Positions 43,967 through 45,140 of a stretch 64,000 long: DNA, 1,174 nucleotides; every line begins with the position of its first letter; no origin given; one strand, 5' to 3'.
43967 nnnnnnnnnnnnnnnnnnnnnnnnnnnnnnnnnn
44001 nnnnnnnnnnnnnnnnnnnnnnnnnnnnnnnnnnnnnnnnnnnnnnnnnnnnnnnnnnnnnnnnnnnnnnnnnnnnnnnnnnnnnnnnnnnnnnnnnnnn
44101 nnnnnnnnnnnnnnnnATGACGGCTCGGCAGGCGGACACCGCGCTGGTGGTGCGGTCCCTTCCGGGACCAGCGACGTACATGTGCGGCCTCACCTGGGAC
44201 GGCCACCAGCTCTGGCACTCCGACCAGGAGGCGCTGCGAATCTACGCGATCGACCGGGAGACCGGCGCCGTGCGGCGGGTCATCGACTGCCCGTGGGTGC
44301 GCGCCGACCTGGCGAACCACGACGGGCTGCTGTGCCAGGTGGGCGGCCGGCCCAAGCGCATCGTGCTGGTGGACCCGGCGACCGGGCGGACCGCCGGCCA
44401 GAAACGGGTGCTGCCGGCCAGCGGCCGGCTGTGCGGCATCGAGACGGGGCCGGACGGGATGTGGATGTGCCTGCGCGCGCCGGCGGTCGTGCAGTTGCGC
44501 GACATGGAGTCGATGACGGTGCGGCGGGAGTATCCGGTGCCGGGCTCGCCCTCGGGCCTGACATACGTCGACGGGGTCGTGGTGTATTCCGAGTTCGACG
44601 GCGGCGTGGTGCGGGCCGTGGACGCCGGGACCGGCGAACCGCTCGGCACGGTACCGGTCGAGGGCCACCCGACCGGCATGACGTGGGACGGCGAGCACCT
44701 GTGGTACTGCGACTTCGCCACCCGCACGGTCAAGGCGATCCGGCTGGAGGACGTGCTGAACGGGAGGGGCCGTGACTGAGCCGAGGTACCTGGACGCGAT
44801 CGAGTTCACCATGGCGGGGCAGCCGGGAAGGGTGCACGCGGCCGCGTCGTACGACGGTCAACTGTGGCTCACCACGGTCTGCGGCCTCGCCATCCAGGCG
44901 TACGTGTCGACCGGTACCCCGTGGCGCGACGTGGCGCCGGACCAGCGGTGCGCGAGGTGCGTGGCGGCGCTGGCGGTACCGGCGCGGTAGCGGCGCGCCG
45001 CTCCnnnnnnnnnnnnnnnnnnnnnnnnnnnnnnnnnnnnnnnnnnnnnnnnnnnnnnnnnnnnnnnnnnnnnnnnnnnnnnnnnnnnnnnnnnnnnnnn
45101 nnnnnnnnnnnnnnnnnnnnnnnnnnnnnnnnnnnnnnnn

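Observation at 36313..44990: Unexplained cytoplasmic peptide-handling module: TldD/PmbA divergent from PLP enzyme, 2 leaderless SBP5, cyclase-like propeller and 72-aa ORF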

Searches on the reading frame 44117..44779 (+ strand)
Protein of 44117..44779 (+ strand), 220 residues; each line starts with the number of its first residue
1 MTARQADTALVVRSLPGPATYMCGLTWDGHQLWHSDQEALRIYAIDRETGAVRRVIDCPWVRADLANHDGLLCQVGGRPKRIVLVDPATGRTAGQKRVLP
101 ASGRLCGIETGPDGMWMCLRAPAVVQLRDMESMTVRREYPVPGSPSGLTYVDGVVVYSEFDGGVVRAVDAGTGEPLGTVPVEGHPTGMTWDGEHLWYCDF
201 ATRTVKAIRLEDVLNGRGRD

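Call 7: search_protein_families(library=pfam, proteins=[window:44117-44779:+], max_evalue=0.01)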
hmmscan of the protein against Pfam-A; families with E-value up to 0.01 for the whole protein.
window:44117-44779:+ (220 aa): 3 families
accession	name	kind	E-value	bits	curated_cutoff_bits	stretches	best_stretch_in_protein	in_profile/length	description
PF13360.13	PQQ_2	-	0.00037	20.7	27.6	0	61-196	25-211/233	Outer membrane protein assembly factor BamB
PF05096.18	Glu_cyclase_2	-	0.0057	16.6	22.3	0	30-67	178-215/249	Glutamine cyclotransferase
PF19739.5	DUF6228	-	0.008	16.8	28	0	26-53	62-89/132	Family of unknown function (DUF6228)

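Call 8: search_protein_families(library=ncbifam, proteins=[window:44117-44779:+], max_evalue=0.01)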
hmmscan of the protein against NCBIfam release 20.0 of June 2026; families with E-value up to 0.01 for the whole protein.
window:44117-44779:+ (220 aa): 0 families

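Call 59: find_homologous_proteins(query=window:44117-44779:+, max_evalue=0.00001)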
Query window:44117-44779:+ (220 aa): 202 proteins with E <= 0.00001 among 2037 candidates; the best 120 are listed.
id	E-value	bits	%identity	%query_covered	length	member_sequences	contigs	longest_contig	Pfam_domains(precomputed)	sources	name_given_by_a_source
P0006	6.4e-132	456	98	90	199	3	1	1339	-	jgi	jgi:outer membrane protein assembly factor BamB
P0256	4.1e-102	359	74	95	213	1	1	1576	-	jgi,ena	-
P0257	1.1e-101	357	72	99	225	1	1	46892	PF21959.3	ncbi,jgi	jgi:outer membrane protein assembly factor BamB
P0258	1.2e-100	354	75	93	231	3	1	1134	-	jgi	jgi:hypothetical protein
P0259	5.0e-97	342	71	94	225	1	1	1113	PF13360.14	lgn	-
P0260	9.5e-96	338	69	96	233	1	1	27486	PF21959.3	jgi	jgi:hypothetical protein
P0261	1.6e-95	337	68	98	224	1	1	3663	-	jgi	jgi:hypothetical protein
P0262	1.3e-94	334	67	98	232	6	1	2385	-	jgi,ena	-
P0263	2.2e-94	333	68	96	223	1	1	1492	-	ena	-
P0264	3.0e-94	333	68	95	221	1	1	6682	-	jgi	jgi:hypothetical protein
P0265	5.5e-94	332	71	92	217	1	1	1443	PF13360.14,PF21959.3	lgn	-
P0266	1.7e-93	330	68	97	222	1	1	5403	-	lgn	-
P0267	2.0e-93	330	66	98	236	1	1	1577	-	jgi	jgi:hypothetical protein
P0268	2.2e-93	330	70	94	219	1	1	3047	PF13360.14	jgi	jgi:outer membrane protein assembly factor BamB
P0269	4.5e-93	329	67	97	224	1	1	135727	PF21959.3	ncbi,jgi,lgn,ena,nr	ncbi:MAG: hypothetical protein JO345_08150 [Streptosporangiaceae bacterium]|nr:hypothetical protein 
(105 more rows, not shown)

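Call 62: search_solved_structures(query=A2, max_evalue=1)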
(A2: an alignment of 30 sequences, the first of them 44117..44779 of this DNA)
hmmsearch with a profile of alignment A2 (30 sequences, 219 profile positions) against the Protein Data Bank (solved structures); distinct sequences matched with E-value up to 1: 22.
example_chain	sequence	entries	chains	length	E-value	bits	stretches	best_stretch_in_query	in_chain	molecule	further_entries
1l0q_A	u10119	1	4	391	2.8e-10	42.9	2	108-190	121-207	Surface layer protein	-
8s9p_B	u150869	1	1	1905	0.00072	21.9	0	143-207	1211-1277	Low-density lipoprotein receptor-related protein 4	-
8ffe_A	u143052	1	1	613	0.0019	20.5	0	150-210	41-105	Low-density lipoprotein receptor-related protein 6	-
4dg6_A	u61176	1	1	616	0.0019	20.5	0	150-210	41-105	Low-density lipoprotein receptor-related protein 6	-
5gje_A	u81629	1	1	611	0.002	20.5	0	150-210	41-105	Low-density lipoprotein receptor-related protein 6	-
3s94_A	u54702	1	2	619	0.0021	20.4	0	150-210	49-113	Low-density lipoprotein receptor-related protein 6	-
6l6r_A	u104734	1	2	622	0.0022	20.3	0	150-210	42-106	Low-density lipoprotein receptor-related protein 6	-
8ctg_C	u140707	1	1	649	0.0025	20.2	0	150-210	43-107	Low-density lipoprotein receptor-related protein 6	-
9h2q_B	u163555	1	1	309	0.0028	20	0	98-198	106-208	Autophagy-related protein 16-1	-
5t2a_7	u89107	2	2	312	0.008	18.5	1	41-167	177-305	RACK1 | LACK1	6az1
8a3w_Sg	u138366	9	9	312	0.019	17.3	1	41-167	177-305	Small ribosomal subunit protein RACK1 | Guanine nucleotide-binding protein subunit beta-like protein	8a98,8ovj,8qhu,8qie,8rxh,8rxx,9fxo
5c2v_B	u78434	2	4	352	0.031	16.6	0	159-212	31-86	HYDRAZINE SYNTHASE BETA SUBUNIT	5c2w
3vgz_A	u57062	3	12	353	0.043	16.1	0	124-182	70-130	Uncharacterized protein YncE | PQQ-dependent catabolism-associated beta-propeller protein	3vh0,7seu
3sob_B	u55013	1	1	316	0.095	15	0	150-210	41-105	Low-density lipoprotein receptor-related protein 6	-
7nam_A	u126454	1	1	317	0.096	15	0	150-210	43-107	Low-density lipoprotein receptor-related protein 6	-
3nol_A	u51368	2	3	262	0.56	12.5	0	64-95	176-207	Glutamine cyclotransferase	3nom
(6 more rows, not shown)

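Call 69: predict_structure(alignment_id=A2)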
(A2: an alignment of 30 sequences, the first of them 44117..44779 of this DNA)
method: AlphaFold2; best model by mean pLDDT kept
length: 220 residues; sequences in the alignment: 30
mean_pLDDT: 94.6   pTM: 0.91
mean pLDDT of the five models: 94.6, 94.2, 94.0, 93.6, 93.2
residues with pLDDT >= 90: 200; 70-90: 11; 50-70: 6; < 50: 3
segments of 3 or more residues with pLDDT < 50: none
pLDDT, mean of each block of 10 residues (from residue 1): 70 96 97 98 98 97 96 94 98 95 91 97 96 97 97 98 98 97 98 98 98 80
secondary structure, 60 per line:
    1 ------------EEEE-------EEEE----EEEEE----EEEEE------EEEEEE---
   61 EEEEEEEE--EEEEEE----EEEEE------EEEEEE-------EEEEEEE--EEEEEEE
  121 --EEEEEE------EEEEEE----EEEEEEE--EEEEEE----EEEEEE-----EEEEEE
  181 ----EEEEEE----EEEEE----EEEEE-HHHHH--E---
elements in order: E13-16 E24-27 E32-36 E41-45 E52-57 E61-68 E71-76 E81-85 E92-97 E105-111 E114-120 E123-128 E135-140 E145-151 E154-159 E164-169 E175-180 E185-190 E195-199 E204-208 H210-214

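Call 72: fold_search(model_id=the predicted structure, library=pdb)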
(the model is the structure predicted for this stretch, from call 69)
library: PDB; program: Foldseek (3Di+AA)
matches with E <= 10: 1918; with E <= 0.001: 1460
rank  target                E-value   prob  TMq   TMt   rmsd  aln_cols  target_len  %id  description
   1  3mbr                  1.5e-11  1.00  0.79  0.74   3.1       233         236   18  Crystal Structure of the Glutaminyl Cyclase from Xanthomonas campestris (released 2010-06-30)
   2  2iwa                  2.2e-11  1.00  0.80  0.70   3.5       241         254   15  Unbound glutaminyl cyclotransferase from Carica papaya. (released 2006-07-04)
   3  3nol                  2.7e-11  1.00  0.79  0.75   2.6       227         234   16  Crystal structure of Zymomonas mobilis Glutaminyl Cyclase (trigonal form) (released 2010-11-03)
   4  2faw_A                2.9e-10  1.00  0.81  0.72   3.5       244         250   15  crystal structure of papaya glutaminyl cyclase (released 2006-10-03)
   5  3nok_A                5.4e-10  1.00  0.78  0.74   2.9       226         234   12  Crystal structure of Myxococcus xanthus Glutaminyl Cyclase (released 2010-11-03)
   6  2z2p_A                5.7e-10  1.00  0.54  0.43   6.1       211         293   18  Crystal Structure of catalytically inactive H270A virginiamycin B lyase from Staphylococcus aureus with Quinupristin (released 2007-06-19)
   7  3n0d                  7.4e-10  1.00  0.55  0.41   8.4       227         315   14  Crystal structure of WDR5 mutant (W330F) (released 2010-10-20)
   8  6u6w_B                8.2e-10  1.00  0.54  0.41   9.7       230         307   14  Discovery and optimization of salicyclic acid-derived sulfonamide inhibitors of the WDR5:MYC protein-protein interacti (released 2019-12-04)
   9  3mxx                  9.1e-10  1.00  0.56  0.42   7.3       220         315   14  Crystal structure of WDR5 mutant (S62A) (released 2010-10-20)
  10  6y7o_A                9.1e-10  1.00  0.47  0.36   7.3       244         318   13  The complex between the eight-bladed symmetrical designer protein Tako8 and the silicotungstic acid Keggin (STA) (released 2020-12-16)
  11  2h13_A                9.6e-10  1.00  0.54  0.42   8.2       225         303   14  Crystal structure of WDR5/histone H3 complex (released 2006-07-11)
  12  6ucs_B                1.1e-09  1.00  0.54  0.42  10.1       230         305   14  Discovery and Structure-Based optimization of potent and selective WDR5 inhibitors containing a dihydroisoquinolinone  (released 2020-01-01)
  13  6whc_B                1.2e-09  1.00  0.55  0.40   7.9       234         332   15  CryoEM Structure of the glucagon receptor with a dual-agonist peptide (released 2020-05-27)
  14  8f1g_A                1.4e-09  1.00  0.54  0.42   8.6       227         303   14  Crystal structure of human WDR5 in complex with compound WM662 (released 2023-01-11)
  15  6xg7                  1.5e-09  1.00  0.64  0.51   4.8       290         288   13  1.3 A Resolution Structure of the of the NHL Repeat Region of D. melanogaster Thin (released 2020-12-16)
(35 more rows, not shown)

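Call 82: search_protein_families(library=pfam, proteins=[L008:197-952:+, L008:1199-2476:+, L008:2199-3638:+, L008:3680-4648:+, L008:13471-14262:+, L006:14376-15881:-, L006:19312-21543:+, L006:15739-16314:-, L006:16368-16910:-, L006:18185-19009:-], max_evalue=0.001)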
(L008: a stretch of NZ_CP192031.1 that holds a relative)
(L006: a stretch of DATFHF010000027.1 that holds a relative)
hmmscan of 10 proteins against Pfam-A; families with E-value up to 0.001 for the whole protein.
L008:197-952:+ (251 aa): 2 families
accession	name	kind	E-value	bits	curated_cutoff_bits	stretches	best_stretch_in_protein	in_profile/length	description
PF01638.23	HxlR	-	5.2e-20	71.5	20.8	1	41-127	1-87/91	HxlR-like helix-turn-helix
PF02036.22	SCP2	-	3.5e-08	34.2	21.3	1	153-230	15-95/101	SCP-2 sterol transfer family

L008:1199-2476:+ (425 aa): 1 family
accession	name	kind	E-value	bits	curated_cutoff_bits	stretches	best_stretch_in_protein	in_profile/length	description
PF00266.25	Aminotran_5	-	2.3e-125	418.9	21.5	1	33-402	2-370/371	Aminotransferase class-V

L008:2199-3638:+ (479 aa): 3 families
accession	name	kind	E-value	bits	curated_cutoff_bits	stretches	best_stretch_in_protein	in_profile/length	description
PF01053.26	Cys_Met_Meta_PP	-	1.2e-110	370.1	27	1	104-475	1-380/381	Cys/Met metabolism PLP-dependent enzyme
PF00155.27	Aminotran_1_2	-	4.4e-07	29.8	19.7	1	152-296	45-219/361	Aminotransferase class I and II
PF00266.25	Aminotran_5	-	0.00021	20.8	21.5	0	166-273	62-177/371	Aminotransferase class-V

L008:3680-4648:+ (322 aa): 1 family
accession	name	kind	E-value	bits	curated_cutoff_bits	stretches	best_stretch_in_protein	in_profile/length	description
PF02574.22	S-methyl_trans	-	3e-41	142.6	22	1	11-242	1-238/283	Homocysteine S-methyltransferase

L008:13471-14262:+ (263 aa): 0 families

L006:14376-15881:- (501 aa): 1 family
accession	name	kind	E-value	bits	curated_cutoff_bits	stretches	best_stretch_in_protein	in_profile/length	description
PF00067.27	p450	-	1.4e-77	261.9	22.8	1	61-478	4-446/462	Cytochrome P450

L006:19312-21543:+ (743 aa): 4 families
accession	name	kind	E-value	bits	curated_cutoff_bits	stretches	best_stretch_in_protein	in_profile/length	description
PF00041.27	fn3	-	2.4e-16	60.1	25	1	96-176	2-77/84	Fibronectin type III domain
PF14008.11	Metallophos_C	-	4e-11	43.8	23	1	585-643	2-63/63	Iron/zinc purple acid phosphatase-like protein C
PF16656.11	Pur_ac_phosph_N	-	1.9e-06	28.8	30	1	304-374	10-93/93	Purple acid Phosphatase, N-terminal domain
PF00149.33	Metallophos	-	0.00022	22.2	21.5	1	412-569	54-191/191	Calcineurin-like phosphoesterase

L006:15739-16314:- (191 aa): 5 families
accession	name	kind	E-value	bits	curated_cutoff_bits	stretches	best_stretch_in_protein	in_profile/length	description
PF00036.39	EF-hand_1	-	2.1e-17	61.7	25.4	1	146-172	1-27/29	EF hand domain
PF13405.12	EF-hand_6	-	2.8e-15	55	25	0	151-172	6-27/30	EF-hand domain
PF13499.12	EF-hand_7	-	6.5e-14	52.5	30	1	115-170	6-65/67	EF-hand domain pair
PF13202.12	EF-hand_5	-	2.5e-11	42.9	25.9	0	21-41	1-21/25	EF hand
PF13833.12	EF-hand_8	-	9.3e-06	25.7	28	0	131-173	8-53/54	EF-hand domain pair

L006:16368-16910:- (180 aa): 2 families
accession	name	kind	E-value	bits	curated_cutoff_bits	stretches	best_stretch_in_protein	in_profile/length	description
PF07366.18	SnoaL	-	6.7e-27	94.2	28.4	1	77-161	41-125/126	SnoaL-like polyketide cyclase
PF12680.13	SnoaL_2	-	8.2e-17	62.1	27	1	77-148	37-101/102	SnoaL-like domain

L006:18185-19009:- (274 aa): 11 families
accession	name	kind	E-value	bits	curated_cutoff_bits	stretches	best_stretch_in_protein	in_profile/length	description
PF08241.18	Methyltransf_11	-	3.3e-19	69.8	21.2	1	68-166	1-95/95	Methyltransferase domain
PF13649.12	Methyltransf_25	-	1.4e-18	67.8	27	1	68-162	2-97/97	Methyltransferase domain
PF13847.12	Methyltransf_31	-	6e-16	58.9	27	1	63-171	3-114/145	Methyltransferase domain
PF02353.26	CMAS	-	1.2e-14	54.7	27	1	39-170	38-168/273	Mycolic acid cyclopropane synthetase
PF01209.24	Ubie_methyltran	-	9.7e-13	48.4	20.1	1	61-169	45-154/233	ubiE/COQ5 methyltransferase family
PF08242.18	Methyltransf_12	-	2.7e-12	47.7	30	1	68-164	1-98/98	Methyltransferase domain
PF13489.12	Methyltransf_23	-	9.1e-10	38.9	27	1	50-173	8-123/164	Methyltransferase domain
PF01135.25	PCMT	-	1.6e-06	28.5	20.3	1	55-137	65-148/210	Protein-L-isoaspartate(D-aspartate) O-methyltransferase (PCMT)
PF07021.18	MetW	-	3.1e-05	24.1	21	1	61-159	11-103/193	Methionine biosynthesis protein MetW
PF05175.20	MTS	-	6.8e-05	23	23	1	54-122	22-90/170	Methyltransferase small domain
PF20922.3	Anamorsin_N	-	0.00017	21.8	27.1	1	96-172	14-93/163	Anamorsin, N-terminal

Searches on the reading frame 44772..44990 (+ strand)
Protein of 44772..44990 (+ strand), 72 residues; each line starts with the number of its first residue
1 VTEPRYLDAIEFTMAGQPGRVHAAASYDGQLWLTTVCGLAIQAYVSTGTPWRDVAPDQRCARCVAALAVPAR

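Call 7: search_protein_families(library=pfam, proteins=[window:44772-44990:+], max_evalue=0.01)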
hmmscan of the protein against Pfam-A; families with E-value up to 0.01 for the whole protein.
window:44772-44990:+ (72 aa): 0 families

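Call 8: search_protein_families(library=ncbifam, proteins=[window:44772-44990:+], max_evalue=0.01)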
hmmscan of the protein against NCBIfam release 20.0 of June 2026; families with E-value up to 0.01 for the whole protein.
window:44772-44990:+ (72 aa): 0 families

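Call 82: search_protein_families(library=pfam, proteins=[L008:197-952:+, L008:1199-2476:+, L008:2199-3638:+, L008:3680-4648:+, L008:13471-14262:+, L006:14376-15881:-, L006:19312-21543:+, L006:15739-16314:-, L006:16368-16910:-, L006:18185-19009:-], max_evalue=0.001)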
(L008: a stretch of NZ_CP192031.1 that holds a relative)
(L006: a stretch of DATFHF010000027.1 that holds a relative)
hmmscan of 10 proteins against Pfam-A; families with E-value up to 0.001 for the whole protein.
L008:197-952:+ (251 aa): 2 families
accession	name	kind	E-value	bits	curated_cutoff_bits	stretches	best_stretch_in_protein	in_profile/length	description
PF01638.23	HxlR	-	5.2e-20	71.5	20.8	1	41-127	1-87/91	HxlR-like helix-turn-helix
PF02036.22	SCP2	-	3.5e-08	34.2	21.3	1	153-230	15-95/101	SCP-2 sterol transfer family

L008:1199-2476:+ (425 aa): 1 family
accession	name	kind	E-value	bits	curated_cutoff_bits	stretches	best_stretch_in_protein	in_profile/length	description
PF00266.25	Aminotran_5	-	2.3e-125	418.9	21.5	1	33-402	2-370/371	Aminotransferase class-V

L008:2199-3638:+ (479 aa): 3 families
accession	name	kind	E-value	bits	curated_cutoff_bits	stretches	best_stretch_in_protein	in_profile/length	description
PF01053.26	Cys_Met_Meta_PP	-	1.2e-110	370.1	27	1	104-475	1-380/381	Cys/Met metabolism PLP-dependent enzyme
PF00155.27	Aminotran_1_2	-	4.4e-07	29.8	19.7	1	152-296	45-219/361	Aminotransferase class I and II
PF00266.25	Aminotran_5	-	0.00021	20.8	21.5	0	166-273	62-177/371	Aminotransferase class-V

L008:3680-4648:+ (322 aa): 1 family
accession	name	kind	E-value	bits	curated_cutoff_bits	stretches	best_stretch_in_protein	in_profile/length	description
PF02574.22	S-methyl_trans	-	3e-41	142.6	22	1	11-242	1-238/283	Homocysteine S-methyltransferase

L008:13471-14262:+ (263 aa): 0 families

L006:14376-15881:- (501 aa): 1 family
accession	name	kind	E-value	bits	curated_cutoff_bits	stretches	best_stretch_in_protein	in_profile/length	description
PF00067.27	p450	-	1.4e-77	261.9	22.8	1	61-478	4-446/462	Cytochrome P450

L006:19312-21543:+ (743 aa): 4 families
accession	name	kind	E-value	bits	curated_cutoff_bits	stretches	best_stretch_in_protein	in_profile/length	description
PF00041.27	fn3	-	2.4e-16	60.1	25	1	96-176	2-77/84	Fibronectin type III domain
PF14008.11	Metallophos_C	-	4e-11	43.8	23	1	585-643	2-63/63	Iron/zinc purple acid phosphatase-like protein C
PF16656.11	Pur_ac_phosph_N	-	1.9e-06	28.8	30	1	304-374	10-93/93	Purple acid Phosphatase, N-terminal domain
PF00149.33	Metallophos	-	0.00022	22.2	21.5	1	412-569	54-191/191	Calcineurin-like phosphoesterase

L006:15739-16314:- (191 aa): 5 families
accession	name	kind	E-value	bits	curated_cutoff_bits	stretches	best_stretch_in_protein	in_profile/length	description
PF00036.39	EF-hand_1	-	2.1e-17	61.7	25.4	1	146-172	1-27/29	EF hand domain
PF13405.12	EF-hand_6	-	2.8e-15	55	25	0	151-172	6-27/30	EF-hand domain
PF13499.12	EF-hand_7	-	6.5e-14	52.5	30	1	115-170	6-65/67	EF-hand domain pair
PF13202.12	EF-hand_5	-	2.5e-11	42.9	25.9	0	21-41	1-21/25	EF hand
PF13833.12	EF-hand_8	-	9.3e-06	25.7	28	0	131-173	8-53/54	EF-hand domain pair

L006:16368-16910:- (180 aa): 2 families
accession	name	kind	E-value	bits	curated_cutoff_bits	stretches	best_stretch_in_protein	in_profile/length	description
PF07366.18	SnoaL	-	6.7e-27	94.2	28.4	1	77-161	41-125/126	SnoaL-like polyketide cyclase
PF12680.13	SnoaL_2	-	8.2e-17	62.1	27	1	77-148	37-101/102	SnoaL-like domain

L006:18185-19009:- (274 aa): 11 families
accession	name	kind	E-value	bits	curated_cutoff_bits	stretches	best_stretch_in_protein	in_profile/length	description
PF08241.18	Methyltransf_11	-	3.3e-19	69.8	21.2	1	68-166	1-95/95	Methyltransferase domain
PF13649.12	Methyltransf_25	-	1.4e-18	67.8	27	1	68-162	2-97/97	Methyltransferase domain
PF13847.12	Methyltransf_31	-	6e-16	58.9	27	1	63-171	3-114/145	Methyltransferase domain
PF02353.26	CMAS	-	1.2e-14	54.7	27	1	39-170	38-168/273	Mycolic acid cyclopropane synthetase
PF01209.24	Ubie_methyltran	-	9.7e-13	48.4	20.1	1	61-169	45-154/233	ubiE/COQ5 methyltransferase family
PF08242.18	Methyltransf_12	-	2.7e-12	47.7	30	1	68-164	1-98/98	Methyltransferase domain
PF13489.12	Methyltransf_23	-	9.1e-10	38.9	27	1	50-173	8-123/164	Methyltransferase domain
PF01135.25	PCMT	-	1.6e-06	28.5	20.3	1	55-137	65-148/210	Protein-L-isoaspartate(D-aspartate) O-methyltransferase (PCMT)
PF07021.18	MetW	-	3.1e-05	24.1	21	1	61-159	11-103/193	Methionine biosynthesis protein MetW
PF05175.20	MTS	-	6.8e-05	23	23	1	54-122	22-90/170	Methyltransferase small domain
PF20922.3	Anamorsin_N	-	0.00017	21.8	27.1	1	96-172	14-93/163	Anamorsin, N-terminal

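Call 92: search_protein_representatives(protein=window:44772-44990:+)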
Query: 72 residues. Proteins with E-value up to 0.001 (for the whole library): 12; up to 1e-10: 6; up to 1e-30: 0. The best 12 are listed.
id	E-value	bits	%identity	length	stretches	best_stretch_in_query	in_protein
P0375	8.7e-23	95.4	63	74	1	1-71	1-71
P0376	1.8e-17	78.6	57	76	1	2-68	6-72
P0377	3.5e-16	74.5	56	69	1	1-68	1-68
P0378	6.2e-16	73.7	57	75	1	8-67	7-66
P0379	1.2e-14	69.7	55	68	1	1-67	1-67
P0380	3.9e-13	64.8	49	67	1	4-66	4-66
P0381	1.1e-10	57.1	49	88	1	5-67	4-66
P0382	1.1e-07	47.6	38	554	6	46-65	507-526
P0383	6.0e-06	42.0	54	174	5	20-42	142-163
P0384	5.4e-05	39.0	42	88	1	4-67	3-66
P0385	3.2e-04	36.6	41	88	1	9-67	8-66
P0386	3.6e-04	36.4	44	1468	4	12-49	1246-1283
